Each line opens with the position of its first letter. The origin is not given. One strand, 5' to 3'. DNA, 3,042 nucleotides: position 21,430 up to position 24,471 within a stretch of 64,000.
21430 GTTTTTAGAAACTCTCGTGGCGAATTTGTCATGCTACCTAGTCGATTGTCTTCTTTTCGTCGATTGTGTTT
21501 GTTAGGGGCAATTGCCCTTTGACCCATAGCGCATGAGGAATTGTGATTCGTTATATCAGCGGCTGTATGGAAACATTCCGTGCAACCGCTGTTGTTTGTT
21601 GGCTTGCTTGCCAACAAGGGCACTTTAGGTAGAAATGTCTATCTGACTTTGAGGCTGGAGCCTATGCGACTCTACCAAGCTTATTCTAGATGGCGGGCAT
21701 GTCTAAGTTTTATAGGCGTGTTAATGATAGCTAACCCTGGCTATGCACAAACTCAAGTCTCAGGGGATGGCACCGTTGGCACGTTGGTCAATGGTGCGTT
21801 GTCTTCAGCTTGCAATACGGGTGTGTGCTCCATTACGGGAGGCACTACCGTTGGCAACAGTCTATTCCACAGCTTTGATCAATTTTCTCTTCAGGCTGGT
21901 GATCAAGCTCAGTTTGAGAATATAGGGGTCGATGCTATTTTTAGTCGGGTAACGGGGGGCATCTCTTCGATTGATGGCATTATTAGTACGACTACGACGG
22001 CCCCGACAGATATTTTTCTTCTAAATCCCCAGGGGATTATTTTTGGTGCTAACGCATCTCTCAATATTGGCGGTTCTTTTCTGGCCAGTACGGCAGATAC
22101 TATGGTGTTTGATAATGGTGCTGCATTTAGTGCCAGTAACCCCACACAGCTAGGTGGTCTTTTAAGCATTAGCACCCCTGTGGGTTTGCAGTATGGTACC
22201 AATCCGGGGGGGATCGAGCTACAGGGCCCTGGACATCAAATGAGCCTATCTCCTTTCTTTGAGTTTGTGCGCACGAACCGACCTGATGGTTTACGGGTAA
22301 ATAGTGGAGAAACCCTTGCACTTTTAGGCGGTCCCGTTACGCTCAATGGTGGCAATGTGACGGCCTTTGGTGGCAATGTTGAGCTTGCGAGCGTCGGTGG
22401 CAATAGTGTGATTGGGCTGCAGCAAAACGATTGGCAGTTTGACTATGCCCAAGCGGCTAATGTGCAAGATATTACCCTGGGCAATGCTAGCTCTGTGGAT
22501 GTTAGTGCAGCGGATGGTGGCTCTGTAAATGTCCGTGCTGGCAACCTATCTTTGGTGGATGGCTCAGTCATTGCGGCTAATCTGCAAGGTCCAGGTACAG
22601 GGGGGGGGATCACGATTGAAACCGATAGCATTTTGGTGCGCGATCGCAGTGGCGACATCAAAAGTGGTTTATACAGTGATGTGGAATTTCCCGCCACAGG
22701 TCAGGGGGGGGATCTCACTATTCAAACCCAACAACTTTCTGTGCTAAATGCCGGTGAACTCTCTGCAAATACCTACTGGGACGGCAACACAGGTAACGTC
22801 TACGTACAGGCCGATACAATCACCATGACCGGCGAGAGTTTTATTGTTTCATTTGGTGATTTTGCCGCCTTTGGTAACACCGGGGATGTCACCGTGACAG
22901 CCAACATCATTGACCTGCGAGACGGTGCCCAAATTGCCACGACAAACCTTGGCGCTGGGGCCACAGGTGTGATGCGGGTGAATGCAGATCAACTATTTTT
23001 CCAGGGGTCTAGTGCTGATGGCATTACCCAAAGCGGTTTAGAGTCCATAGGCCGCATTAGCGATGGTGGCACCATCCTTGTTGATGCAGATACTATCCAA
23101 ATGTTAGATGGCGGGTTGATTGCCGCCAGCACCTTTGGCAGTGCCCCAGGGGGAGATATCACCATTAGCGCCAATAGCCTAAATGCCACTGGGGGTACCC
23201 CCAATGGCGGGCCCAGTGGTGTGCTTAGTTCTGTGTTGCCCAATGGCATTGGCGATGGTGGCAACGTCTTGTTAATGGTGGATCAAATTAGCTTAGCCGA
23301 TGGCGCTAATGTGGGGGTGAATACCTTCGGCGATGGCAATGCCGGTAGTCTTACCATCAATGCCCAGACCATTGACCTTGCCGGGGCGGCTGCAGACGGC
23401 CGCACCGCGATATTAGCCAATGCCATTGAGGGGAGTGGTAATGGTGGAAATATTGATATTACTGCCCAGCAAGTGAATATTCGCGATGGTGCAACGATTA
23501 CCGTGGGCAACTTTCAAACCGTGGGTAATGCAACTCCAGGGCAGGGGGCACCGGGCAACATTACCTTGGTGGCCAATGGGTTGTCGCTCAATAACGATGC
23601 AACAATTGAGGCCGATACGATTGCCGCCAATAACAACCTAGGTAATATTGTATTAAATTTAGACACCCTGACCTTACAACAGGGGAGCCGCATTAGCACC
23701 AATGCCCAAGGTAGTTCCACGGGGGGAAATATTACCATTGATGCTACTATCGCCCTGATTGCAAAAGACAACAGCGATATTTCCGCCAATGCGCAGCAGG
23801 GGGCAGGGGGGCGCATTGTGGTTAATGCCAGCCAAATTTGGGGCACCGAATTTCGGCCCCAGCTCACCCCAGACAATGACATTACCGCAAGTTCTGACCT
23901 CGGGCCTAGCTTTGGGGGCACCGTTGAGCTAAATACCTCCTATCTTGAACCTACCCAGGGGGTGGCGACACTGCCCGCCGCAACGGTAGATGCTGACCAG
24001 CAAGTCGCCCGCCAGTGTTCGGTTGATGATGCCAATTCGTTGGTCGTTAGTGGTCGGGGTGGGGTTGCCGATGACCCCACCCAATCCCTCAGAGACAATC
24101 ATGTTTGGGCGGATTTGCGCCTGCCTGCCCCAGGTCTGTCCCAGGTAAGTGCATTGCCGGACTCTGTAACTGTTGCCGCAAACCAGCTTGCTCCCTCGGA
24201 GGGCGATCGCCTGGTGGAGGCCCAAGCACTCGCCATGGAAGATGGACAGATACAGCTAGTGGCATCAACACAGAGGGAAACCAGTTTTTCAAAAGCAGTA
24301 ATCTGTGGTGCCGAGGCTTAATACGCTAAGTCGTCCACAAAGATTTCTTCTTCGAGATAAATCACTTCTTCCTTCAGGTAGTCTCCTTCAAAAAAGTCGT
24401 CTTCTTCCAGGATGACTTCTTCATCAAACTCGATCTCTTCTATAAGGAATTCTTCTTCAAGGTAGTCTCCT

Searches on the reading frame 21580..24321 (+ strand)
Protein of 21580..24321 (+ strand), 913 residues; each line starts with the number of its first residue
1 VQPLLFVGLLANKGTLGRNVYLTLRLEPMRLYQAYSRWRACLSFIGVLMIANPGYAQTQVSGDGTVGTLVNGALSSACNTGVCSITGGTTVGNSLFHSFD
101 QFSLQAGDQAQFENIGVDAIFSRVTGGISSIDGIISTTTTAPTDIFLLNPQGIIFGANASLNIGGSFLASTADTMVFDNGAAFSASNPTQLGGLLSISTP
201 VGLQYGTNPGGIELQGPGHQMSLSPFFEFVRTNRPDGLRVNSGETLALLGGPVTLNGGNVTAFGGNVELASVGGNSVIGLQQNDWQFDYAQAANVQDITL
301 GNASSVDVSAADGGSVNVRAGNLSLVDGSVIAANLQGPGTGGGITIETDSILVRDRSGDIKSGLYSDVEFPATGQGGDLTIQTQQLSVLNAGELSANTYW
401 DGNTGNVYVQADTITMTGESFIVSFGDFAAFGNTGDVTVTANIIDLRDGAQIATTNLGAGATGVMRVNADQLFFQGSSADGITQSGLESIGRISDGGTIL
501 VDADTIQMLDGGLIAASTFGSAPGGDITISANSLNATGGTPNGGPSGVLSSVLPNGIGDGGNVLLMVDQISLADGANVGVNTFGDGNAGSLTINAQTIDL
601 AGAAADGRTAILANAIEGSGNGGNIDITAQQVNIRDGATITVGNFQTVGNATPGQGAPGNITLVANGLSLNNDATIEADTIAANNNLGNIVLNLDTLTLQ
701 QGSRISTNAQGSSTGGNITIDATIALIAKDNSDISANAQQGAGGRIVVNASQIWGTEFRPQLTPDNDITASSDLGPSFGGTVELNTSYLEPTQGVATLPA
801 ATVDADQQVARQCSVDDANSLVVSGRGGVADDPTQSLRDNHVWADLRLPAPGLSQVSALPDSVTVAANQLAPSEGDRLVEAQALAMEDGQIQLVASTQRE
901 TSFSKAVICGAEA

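Call 19: search_protein_families(library=pfam, proteins=[window:21580-24321:+], max_evalue=0.001)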
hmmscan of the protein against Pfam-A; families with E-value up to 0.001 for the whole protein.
window:21580-24321:+ (913 aa): 1 family
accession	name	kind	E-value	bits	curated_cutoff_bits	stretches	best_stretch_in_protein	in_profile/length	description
PF05860.19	TPS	-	2.3e-40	139.5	33.5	1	80-316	21-250/252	TPS secretion domain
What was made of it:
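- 21664..24321 (+): TPS-domain (TpsA-like) beta-helix exoprotein of 885 aa counted from ATG 21664, with a Sec-type signal peptide. It is the conserved downstream partner of the peptide array. Pfam PF05860, E 2.3e-40 (call 19).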

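Call 54: find_homologous_proteins(query=window:21664-24318:+, max_evalue=1e-30)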
Query window:21664-24318:+ (885 aa): 1209 proteins with E <= 1e-30 among 8000 candidates; the best 120 are listed.
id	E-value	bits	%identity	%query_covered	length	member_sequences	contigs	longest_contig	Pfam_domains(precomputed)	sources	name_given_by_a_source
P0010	0.0e+0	1823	100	98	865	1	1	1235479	PF05860.20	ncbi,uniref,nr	ncbi:beta strand repeat-containing protein [Leptothoe kymatousa]|uniref:S-layer family protein n=1 T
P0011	0.0e+0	1302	73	98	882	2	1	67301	PF05860.20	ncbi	ncbi:MAG: S-layer family protein [Cyanobacteria bacterium P01_D01_bin.156]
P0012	0.0e+0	1275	72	97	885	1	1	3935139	PF05860.20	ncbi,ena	-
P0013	0.0e+0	1219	68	100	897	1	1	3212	PF05860.20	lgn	-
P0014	1.8e-289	981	58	98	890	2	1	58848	PF05860.20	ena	-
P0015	4.3e-289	980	59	95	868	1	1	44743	PF05860.20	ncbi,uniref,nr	ncbi:two-partner secretion domain-containing protein [Leptothoe sp. PORK10 BA2]|uniref:two-partner s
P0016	2.2e-284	964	58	97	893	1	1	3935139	PF05860.20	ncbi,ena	-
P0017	8.7e-284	962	57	99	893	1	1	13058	PF05860.20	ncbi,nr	ncbi:MAG: filamentous hemagglutinin N-terminal domain-containing protein [Leptolyngbya sp. SIO3F4]|n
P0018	3.0e-243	828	51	98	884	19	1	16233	PF05860.20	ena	-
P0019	2.6e-240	818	52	96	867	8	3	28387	PF05860.20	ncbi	ncbi:MAG: filamentous hemagglutinin N-terminal domain-containing protein [Cyanobacteria bacterium J0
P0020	1.7e-239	816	50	100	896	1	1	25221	PF05860.20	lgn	-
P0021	2.8e-237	808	51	96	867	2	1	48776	PF05860.20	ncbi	ncbi:MAG: filamentous hemagglutinin N-terminal domain-containing protein [Cyanobacteria bacterium P0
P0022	6.8e-226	771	50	95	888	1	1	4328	PF05860.20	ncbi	ncbi:MAG: S-layer family protein [Cyanobacteria bacterium P01_A01_bin.105]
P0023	1.8e-185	637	39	97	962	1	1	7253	PF05860.20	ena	-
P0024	6.7e-179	615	38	97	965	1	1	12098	PF05860.20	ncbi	-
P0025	1.8e-171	591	35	93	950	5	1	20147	PF05860.20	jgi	jgi:filamentous hemagglutinin family protein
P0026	4.2e-170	586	35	81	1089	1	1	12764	PF05860.20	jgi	jgi:filamentous hemagglutinin family protein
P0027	7.1e-170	585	35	100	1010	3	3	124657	PF05860.20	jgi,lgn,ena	jgi:filamentous hemagglutinin family protein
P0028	6.3e-169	582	35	68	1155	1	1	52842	PF05860.20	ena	-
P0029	1.6e-167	578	38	72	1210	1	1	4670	PF05860.20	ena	-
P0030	3.2e-167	577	37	72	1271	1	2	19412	PF05860.20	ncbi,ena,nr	ncbi:MAG: filamentous hemagglutinin N-terminal domain-containing protein [Crocosphaera sp.]|nr:filam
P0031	5.5e-166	572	36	82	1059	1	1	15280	PF05860.20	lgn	-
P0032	3.5e-164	567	35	78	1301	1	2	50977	PF05860.20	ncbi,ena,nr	ncbi:MAG: filamentous hemagglutinin N-terminal domain-containing protein [Crocosphaera sp.]|nr:filam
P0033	3.8e-164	566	36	94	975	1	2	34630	PF05860.20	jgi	jgi:filamentous hemagglutinin family protein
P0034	2.0e-160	554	40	97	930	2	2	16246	PF05860.20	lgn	-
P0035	7.5e-158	546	37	99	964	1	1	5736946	PF05860.20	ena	-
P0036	1.2e-157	545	39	99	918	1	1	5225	PF05860.20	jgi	jgi:filamentous hemagglutinin family protein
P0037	7.1e-156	539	39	98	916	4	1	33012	PF05860.20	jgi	jgi:filamentous hemagglutinin family protein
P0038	2.3e-155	537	38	95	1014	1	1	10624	PF05860.20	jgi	jgi:filamentous hemagglutinin family protein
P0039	4.0e-154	533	36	99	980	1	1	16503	PF05860.20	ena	-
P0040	1.9e-151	524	37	96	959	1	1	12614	PF05860.20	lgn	-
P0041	6.7e-151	523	41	93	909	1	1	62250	PF05860.20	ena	-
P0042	2.2e-150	521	40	98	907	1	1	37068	PF05860.20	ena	-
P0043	2.5e-150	521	41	91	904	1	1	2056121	PF05860.20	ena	-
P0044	4.0e-150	520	41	93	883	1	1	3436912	PF05860.20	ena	-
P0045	6.7e-150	519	37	94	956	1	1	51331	PF05860.20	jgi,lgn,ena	jgi:filamentous hemagglutinin family protein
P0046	3.2e-149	517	39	77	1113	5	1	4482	PF05860.20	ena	-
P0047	3.4e-148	514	38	73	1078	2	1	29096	PF05860.20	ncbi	-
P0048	5.0e-148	513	31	73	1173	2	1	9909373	PF05860.20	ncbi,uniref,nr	ncbi:filamentous hemagglutinin family outer membrane protein [Calothrix sp. NIES-2100]|uniref:two-pa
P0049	6.6e-148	513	36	83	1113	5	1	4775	PF05860.20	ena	-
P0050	1.4e-147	512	39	93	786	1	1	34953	PF05860.20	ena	-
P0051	3.9e-147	510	39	91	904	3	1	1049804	PF05860.20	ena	-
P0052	4.6e-147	510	38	92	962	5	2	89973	PF05860.20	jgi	-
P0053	1.8e-146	508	33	80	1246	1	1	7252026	PF05860.20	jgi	jgi:filamentous hemagglutinin family protein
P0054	1.9e-146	508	32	67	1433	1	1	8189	PF05860.20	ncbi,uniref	ncbi:filamentous hemagglutinin N-terminal domain-containing protein [Aerosakkonemataceae cyanobacter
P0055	3.2e-146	507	38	98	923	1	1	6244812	PF05860.20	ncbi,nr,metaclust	ncbi:filamentous hemagglutinin family outer membrane protein [Leptolyngbya sp. NIES-3755]|nr:filamen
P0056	6.2e-146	506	35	78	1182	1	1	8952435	PF05860.20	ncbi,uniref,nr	ncbi:hypothetical protein NIES267_06990 [Calothrix parasitica NIES-267]|uniref:Filamentous haemagglu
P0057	2.9e-145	504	37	99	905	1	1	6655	PF05860.20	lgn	-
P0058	6.4e-145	503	31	82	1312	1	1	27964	PF05860.20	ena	-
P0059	1.5e-144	502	33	98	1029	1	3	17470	PF05860.20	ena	-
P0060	2.2e-144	501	38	91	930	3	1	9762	PF05860.20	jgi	jgi:filamentous hemagglutinin family protein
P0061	4.6e-144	500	39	97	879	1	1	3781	PF05860.20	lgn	-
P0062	4.9e-144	500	33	85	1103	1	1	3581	PF05860.20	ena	-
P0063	7.7e-144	499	32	67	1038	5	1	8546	PF05860.20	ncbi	-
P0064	2.9e-142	494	35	92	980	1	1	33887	PF05860.20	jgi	jgi:filamentous hemagglutinin family protein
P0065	1.2e-141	492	33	96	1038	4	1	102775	PF05860.20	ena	-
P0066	4.5e-141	490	31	97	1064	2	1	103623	PF05860.20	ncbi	ncbi:MAG: filamentous hemagglutinin N-terminal domain-containing protein [Cyanophyceae cyanobacteriu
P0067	6.5e-141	490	39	93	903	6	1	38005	PF05860.20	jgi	jgi:filamentous hemagglutinin family protein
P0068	2.3e-140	488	37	97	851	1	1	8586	PF05860.20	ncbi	-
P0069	6.6e-140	486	37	80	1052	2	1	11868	PF05860.20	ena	-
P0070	1.2e-139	485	36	71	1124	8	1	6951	PF05860.20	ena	-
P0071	1.3e-139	485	39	98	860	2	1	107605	PF05860.20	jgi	jgi:filamentous hemagglutinin family protein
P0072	4.0e-139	484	40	72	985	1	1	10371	PF05860.20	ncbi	ncbi:MAG: hypothetical protein Tsb0014_39140 [Pleurocapsa sp.]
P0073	8.0e-139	483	39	98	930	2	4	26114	PF05860.20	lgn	-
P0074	1.2e-138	482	35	86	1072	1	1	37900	PF05860.20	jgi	-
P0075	1.7e-138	482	33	88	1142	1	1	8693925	PF05860.20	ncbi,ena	-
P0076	4.7e-138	480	38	97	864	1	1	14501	PF05860.20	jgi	jgi:filamentous hemagglutinin family protein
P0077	5.2e-138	480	36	96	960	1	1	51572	PF05860.20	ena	-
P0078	2.5e-137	478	38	74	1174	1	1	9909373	PF05860.20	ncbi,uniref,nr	ncbi:filamentous hemagglutinin family outer membrane protein [Calothrix sp. NIES-2100]|uniref:two-pa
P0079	2.9e-137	477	36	97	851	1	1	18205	PF05860.20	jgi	jgi:filamentous hemagglutinin family protein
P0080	3.2e-136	474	34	94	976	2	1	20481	PF05860.20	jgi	jgi:filamentous hemagglutinin family protein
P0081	2.0e-135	471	31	74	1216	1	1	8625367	PF05860.20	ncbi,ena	-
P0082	7.3e-135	470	40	84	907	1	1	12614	PF05860.20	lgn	-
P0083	7.5e-135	469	38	96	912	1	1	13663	PF05860.20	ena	-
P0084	2.3e-134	468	34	85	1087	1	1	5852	PF05860.20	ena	-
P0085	1.8e-133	465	35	87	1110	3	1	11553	PF05860.20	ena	-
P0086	2.1e-133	465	36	99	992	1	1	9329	PF05860.20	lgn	-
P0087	7.0e-133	463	35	86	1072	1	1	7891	PF05860.20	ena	-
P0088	3.0e-132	461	32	77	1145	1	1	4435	PF05860.20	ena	-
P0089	1.2e-131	459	34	78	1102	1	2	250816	PF05860.20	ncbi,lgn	ncbi:MAG: filamentous hemagglutinin N-terminal domain-containing protein [Cyanobacteria bacterium J0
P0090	1.3e-131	459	37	94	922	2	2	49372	PF05860.20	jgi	jgi:filamentous hemagglutinin family protein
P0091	1.5e-131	459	33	78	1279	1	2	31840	PF05860.20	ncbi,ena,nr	ncbi:MAG: S-layer family protein [Leptolyngbyaceae cyanobacterium MO_188.B28]|nr:S-layer family prot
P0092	2.6e-131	458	32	94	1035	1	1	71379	PF05860.20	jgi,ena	jgi:filamentous hemagglutinin family protein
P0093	7.8e-131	456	33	78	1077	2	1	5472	PF05860.20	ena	-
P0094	4.1e-130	454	33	67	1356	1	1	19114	PF05860.20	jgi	jgi:filamentous hemagglutinin family protein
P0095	9.8e-130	453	37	73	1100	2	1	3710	PF05860.20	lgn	-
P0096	6.4e-129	450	32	76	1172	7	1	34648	PF05860.20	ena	-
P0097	1.1e-128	449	34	67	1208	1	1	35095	PF05860.20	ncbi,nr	ncbi:filamentous hemagglutinin N-terminal domain-containing protein [Brasilonema sp. CT11]|nr:filame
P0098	3.9e-128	447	34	98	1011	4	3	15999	PF05860.20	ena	-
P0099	4.9e-128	447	35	82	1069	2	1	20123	PF05860.20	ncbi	ncbi:MAG: filamentous hemagglutinin N-terminal domain-containing protein [Xenococcaceae cyanobacteri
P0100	1.0e-127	446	34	72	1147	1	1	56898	PF05860.20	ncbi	-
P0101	2.7e-127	444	33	76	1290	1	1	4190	PF05860.20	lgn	-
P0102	2.5e-125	438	36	80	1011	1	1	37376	PF05860.20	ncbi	ncbi:MAG: filamentous hemagglutinin N-terminal domain-containing protein [Cyanobacteria bacterium P0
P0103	4.1e-125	437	35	99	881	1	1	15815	PF05860.20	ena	-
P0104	2.1e-124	435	35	94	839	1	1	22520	PF05860.20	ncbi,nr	ncbi:MAG: filamentous hemagglutinin [Pseudanabaena sp.]|nr:MAG: filamentous hemagglutinin [Pseudanab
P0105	4.9e-124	434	37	79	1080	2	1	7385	PF05860.20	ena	-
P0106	5.2e-124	434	34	91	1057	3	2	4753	PF05860.20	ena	-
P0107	6.1e-124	433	34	89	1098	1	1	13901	PF05860.20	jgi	jgi:filamentous hemagglutinin family protein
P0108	8.3e-124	433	33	76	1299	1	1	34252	PF05860.20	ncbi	ncbi:MAG: filamentous hemagglutinin N-terminal domain-containing protein [Cyanobacteria bacterium P0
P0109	1.5e-123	432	35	79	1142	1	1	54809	PF05860.20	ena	-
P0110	1.6e-123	432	35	92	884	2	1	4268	PF05860.20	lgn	-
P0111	4.0e-123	431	30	93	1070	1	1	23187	PF05860.20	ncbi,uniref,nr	ncbi:filamentous hemagglutinin N-terminal domain-containing protein [Brasilonema bromeliae]|uniref:S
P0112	1.8e-122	429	35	80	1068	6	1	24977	PF05860.20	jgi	jgi:filamentous hemagglutinin family protein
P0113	2.6e-122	428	32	91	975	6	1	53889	PF05860.20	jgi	jgi:filamentous hemagglutinin family protein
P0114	5.5e-122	427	34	97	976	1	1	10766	PF05860.20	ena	-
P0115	6.2e-122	427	34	99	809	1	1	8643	PF05860.20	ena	-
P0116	7.9e-122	426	34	75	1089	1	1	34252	PF05860.20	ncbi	ncbi:MAG: S-layer family protein [Cyanobacteria bacterium P01_F01_bin.150]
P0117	2.0e-121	425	33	97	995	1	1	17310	PF05860.20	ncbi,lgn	ncbi:MAG: S-layer family protein [Cyanobacteria bacterium P01_F01_bin.53]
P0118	3.3e-121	424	32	78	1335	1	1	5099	PF05860.20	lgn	-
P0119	7.9e-121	423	36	83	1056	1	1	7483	PF05860.20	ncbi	ncbi:MAG: filamentous hemagglutinin N-terminal domain-containing protein [Xenococcus sp. (in: cyanob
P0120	8.5e-121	423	33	97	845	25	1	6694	PF05860.20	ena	-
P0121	1.4e-120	422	32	76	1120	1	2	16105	PF05860.20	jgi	jgi:filamentous hemagglutinin family protein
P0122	2.1e-120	422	35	96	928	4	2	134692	PF05860.20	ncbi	-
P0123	4.0e-120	421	34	97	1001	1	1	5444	PF05860.20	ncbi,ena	-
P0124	5.4e-120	420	31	90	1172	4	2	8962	PF05860.20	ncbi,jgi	jgi:filamentous hemagglutinin family protein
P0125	7.1e-120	420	37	92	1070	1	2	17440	PF05860.20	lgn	-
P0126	8.4e-120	420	34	90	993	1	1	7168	PF05860.20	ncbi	-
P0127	3.1e-119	418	37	92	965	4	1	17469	PF05860.20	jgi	jgi:filamentous hemagglutinin family protein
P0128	3.4e-119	418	35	93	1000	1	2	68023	PF05860.20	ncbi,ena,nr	ncbi:MAG: filamentous hemagglutinin N-terminal domain-containing protein [Calothrix sp. MO_167.B42]|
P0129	3.4e-119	418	37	80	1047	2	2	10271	PF05860.20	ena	-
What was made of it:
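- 21664..24321 (+): 100% identical to a Leptothoe kymatousa protein (call 54).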

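Call 55: find_encoding_contigs(protein=P0011, flank=10000, max_places=2)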
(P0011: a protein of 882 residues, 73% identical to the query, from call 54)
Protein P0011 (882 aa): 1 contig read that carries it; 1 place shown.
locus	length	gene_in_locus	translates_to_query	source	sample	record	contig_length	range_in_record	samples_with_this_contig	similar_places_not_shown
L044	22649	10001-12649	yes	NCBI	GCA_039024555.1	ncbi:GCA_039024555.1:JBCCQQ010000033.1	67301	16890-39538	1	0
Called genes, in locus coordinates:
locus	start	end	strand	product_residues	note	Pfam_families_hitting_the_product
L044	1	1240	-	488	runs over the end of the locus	PF01551:Peptidase_M23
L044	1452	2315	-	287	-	PF03099:BPL_LplA_LipB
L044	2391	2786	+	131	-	PF08853:DUF1823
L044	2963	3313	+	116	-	PF06249:EutQ (faint), PF05899:Cupin_3 (weak), PF00190:Cupin_1 (weak), PF07883:Cupin_2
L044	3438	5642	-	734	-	PF09364:XFP_N, PF02779:Transket_pyr (weak), PF03894:XFP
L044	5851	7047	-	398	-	PF00890:FAD_binding_2 (weak), PF01266:DAO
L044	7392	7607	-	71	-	PF10929:DUF2811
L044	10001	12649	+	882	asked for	PF05860:TPS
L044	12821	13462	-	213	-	PF09378:HAS-barrel (weak)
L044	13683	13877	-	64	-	PF11623:NdhS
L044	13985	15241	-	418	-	PF01098:FTSW_RODA_SPOVE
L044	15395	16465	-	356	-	PF01883:FeS_assembly_P, PF02374:ArsA_ATPase (faint), PF00142:Fer4_NifH (faint), PF09140:MipZ (weak), PF10609:ParA, PF13614:AAA_31, PF01656:CbiA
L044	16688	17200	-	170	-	PF10604:Polyketide_cyc2 (weak)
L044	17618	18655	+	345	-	PF01218:Coprogen_oxidas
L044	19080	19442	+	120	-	PF01740:STAS, PF13466:STAS_2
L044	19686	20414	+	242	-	PF11264:ThylakoidFormat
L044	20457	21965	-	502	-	-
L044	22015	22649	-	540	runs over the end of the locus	-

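Call 56: find_encoding_contigs(protein=P0015, flank=10000, max_places=2)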
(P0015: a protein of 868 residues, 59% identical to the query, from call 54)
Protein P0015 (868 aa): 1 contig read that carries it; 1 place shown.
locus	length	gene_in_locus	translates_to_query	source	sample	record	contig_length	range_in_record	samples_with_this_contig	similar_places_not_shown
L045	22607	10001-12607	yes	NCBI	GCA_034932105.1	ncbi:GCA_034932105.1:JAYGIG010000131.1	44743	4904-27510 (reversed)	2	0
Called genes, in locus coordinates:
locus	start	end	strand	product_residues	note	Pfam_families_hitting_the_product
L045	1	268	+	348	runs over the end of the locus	PF01636:APH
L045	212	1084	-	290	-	PF00892:EamA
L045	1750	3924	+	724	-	PF12437:GSIII_N, PF00120:Gln-synt_C, PF18318:Gln-synt_C-ter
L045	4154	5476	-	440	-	PF00364:Biotin_lipoyl (faint), PF25917:BSH_RND (weak), PF25919:BSH_CusB (faint), PF26002:Beta-barrel_AprE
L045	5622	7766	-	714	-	PF03412:Peptidase_C39, PF00664:ABC_membrane, PF00005:ABC_tran, PF02463:SMC_N (faint)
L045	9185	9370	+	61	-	-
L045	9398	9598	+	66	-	-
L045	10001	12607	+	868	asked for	PF05860:TPS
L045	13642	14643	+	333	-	PF04055:Radical_SAM, PF12345:DUF3641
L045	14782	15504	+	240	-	PF09335:VTT_dom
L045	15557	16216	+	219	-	PF09335:VTT_dom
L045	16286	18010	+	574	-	PF21088:MS_channel_1st (weak), PF00924:MS_channel_2nd, PF21082:MS_channel_3rd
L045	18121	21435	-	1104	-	-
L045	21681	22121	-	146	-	-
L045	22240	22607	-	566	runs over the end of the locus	PF00072:Response_reg, PF01590:GAF, PF13185:GAF_2 (weak), PF00512:HisKA, PF02518:HATPase_c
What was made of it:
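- One locus (L045) has a radical-SAM/DUF3641 gene downstream of TPS (call 56).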

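Call 57: find_encoding_contigs(protein=P0016, flank=10000, max_places=2)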
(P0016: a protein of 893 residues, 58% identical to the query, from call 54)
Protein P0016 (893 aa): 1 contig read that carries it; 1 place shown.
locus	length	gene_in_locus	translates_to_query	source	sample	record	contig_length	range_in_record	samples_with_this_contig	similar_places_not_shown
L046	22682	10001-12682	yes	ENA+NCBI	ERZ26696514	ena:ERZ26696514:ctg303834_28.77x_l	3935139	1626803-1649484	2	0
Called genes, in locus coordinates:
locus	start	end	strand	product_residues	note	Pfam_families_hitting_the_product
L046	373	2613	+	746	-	PF03412:Peptidase_C39, PF00664:ABC_membrane, PF00005:ABC_tran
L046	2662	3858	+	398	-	PF26002:Beta-barrel_AprE (weak)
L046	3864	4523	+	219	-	-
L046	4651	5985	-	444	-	PF26002:Beta-barrel_AprE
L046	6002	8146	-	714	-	PF03412:Peptidase_C39, PF00664:ABC_membrane, PF00005:ABC_tran, PF02463:SMC_N (faint)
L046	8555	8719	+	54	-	-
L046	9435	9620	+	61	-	-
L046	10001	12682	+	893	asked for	PF05860:TPS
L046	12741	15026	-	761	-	PF05860:TPS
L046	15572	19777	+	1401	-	PF00353:HemolysinCabind, PF00059:Lectin_C, PF00353:HemolysinCabind, PF13385:Laminin_G_3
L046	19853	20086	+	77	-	-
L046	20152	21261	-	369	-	PF03435:Sacchrp_dh_NADP, PF13460:NAD_binding_10 (weak)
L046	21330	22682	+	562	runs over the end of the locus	PF00528:BPD_transp_1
